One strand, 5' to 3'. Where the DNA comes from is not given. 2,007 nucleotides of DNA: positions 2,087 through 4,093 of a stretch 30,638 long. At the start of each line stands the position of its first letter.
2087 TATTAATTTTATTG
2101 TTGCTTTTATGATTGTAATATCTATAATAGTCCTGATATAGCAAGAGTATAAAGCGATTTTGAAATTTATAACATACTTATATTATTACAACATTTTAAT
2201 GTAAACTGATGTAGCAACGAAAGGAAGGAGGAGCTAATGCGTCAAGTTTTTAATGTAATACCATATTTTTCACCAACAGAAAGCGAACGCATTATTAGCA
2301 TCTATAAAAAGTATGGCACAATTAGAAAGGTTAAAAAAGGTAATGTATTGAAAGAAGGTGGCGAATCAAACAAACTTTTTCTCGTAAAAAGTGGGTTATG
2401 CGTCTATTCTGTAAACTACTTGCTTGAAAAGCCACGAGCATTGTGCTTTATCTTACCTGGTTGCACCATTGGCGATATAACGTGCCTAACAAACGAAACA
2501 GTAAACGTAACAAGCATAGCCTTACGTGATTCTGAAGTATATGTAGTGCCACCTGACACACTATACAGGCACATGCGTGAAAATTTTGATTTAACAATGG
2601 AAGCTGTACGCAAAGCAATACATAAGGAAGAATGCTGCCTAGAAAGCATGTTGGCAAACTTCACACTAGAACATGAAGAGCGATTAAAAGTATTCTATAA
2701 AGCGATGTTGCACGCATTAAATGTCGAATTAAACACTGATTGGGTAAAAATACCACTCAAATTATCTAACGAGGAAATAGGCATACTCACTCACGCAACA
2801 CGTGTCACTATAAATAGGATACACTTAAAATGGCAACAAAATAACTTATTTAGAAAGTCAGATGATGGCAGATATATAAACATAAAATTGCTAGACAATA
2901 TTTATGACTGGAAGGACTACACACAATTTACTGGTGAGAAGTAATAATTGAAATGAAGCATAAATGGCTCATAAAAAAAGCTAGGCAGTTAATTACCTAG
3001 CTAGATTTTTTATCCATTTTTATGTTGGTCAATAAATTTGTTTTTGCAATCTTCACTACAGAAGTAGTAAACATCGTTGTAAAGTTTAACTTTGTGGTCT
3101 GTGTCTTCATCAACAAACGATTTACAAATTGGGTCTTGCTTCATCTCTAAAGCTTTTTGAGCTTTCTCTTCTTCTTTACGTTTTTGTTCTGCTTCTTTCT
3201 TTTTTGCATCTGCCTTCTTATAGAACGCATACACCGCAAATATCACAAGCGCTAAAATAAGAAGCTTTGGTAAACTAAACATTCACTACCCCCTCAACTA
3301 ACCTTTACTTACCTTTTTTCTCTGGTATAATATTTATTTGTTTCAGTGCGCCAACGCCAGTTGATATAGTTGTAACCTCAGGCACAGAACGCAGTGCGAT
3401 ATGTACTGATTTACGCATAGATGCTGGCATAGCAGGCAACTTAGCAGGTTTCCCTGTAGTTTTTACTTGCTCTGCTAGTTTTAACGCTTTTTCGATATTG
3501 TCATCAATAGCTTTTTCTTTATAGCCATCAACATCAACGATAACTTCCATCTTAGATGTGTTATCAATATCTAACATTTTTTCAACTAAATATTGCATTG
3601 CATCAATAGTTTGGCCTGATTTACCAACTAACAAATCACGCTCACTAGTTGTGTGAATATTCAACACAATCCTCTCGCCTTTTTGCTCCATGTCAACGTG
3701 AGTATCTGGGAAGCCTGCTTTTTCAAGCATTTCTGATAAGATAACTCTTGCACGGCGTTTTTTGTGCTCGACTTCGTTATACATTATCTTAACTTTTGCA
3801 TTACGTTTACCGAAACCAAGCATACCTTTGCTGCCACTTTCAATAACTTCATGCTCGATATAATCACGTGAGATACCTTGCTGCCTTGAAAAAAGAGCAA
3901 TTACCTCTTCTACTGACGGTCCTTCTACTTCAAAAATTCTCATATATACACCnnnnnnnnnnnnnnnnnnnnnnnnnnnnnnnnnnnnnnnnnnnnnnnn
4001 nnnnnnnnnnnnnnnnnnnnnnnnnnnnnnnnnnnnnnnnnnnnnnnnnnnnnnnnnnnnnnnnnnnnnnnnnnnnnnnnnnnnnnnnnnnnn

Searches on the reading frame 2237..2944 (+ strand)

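Call 28: search_protein_families(library=pfam, proteins=[window:2237-2944:+], max_evalue=0.00001)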
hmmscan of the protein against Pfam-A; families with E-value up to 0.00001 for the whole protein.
window:2237-2944:+ (235 aa): 2 families
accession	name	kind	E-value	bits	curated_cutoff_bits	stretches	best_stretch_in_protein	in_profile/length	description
PF00027.35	cNMP_binding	-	6.9e-10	39.2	27.5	1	30-115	2-88/89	Cyclic nucleotide-binding domain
PF13545.12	HTH_Crp_2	-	7e-06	26.3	27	0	168-217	15-62/70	Crp-like helix-turn-helix domain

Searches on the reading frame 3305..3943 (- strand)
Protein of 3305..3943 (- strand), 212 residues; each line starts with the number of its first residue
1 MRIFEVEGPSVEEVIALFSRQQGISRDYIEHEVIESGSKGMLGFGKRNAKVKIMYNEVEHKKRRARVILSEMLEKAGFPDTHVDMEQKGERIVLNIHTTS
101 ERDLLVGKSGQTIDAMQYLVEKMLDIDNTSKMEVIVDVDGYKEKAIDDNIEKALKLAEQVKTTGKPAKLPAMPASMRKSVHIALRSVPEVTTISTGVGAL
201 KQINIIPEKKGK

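Call 28: search_protein_families(library=pfam, proteins=[window:3305-3943:-], max_evalue=0.00001)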
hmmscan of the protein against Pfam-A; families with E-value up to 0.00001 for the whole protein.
window:3305-3943:- (212 aa): 3 families
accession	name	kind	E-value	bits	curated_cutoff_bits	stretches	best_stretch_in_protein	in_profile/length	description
PF14804.11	Jag_N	-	2.1e-14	54.1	25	1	6-53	1-48/50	Jag N-terminus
PF01424.28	R3H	-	1.6e-07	31.7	26.8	1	153-203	7-56/60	R3H domain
PF13083.13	KH_KhpA-B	-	2.7e-07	30.8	32.1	1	66-134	5-71/73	KhpA/KhpB, KH domain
